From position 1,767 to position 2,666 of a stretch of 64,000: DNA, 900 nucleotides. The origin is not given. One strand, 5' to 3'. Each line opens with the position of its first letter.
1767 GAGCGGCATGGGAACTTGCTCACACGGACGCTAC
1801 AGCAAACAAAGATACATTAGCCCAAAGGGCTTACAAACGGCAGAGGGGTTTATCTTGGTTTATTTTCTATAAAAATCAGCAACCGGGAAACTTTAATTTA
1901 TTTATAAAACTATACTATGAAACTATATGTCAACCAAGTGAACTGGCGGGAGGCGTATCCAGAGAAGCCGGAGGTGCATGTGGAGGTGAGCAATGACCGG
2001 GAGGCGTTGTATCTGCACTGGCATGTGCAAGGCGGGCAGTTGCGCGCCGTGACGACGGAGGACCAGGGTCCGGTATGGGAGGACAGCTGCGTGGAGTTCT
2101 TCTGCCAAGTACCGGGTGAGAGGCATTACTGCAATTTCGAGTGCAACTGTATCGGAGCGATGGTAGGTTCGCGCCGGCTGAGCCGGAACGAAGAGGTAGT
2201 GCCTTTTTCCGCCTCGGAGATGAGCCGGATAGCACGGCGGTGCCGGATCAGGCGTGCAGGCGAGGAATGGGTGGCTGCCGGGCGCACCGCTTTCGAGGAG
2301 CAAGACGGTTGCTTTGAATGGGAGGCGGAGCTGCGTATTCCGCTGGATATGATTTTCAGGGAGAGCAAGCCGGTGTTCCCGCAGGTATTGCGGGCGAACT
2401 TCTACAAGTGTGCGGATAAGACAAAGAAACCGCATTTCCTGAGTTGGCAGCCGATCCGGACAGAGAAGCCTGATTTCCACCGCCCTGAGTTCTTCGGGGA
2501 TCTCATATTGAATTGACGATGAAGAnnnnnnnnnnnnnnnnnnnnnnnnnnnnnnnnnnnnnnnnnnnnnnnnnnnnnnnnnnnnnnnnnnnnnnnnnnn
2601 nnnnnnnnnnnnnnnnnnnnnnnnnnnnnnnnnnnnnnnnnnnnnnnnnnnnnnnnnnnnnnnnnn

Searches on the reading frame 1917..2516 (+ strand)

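Call 7: search_protein_families(library=pfam, proteins=[window:1917-2516:+], max_evalue=0.001)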
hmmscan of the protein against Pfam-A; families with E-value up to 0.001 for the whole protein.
window:1917-2516:+ (199 aa): 1 family
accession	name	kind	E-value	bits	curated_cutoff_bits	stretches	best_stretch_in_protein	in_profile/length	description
PF16011.10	CBM9_2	-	3e-51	174.5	25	1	5-197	17-198/199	Carbohydrate-binding family 9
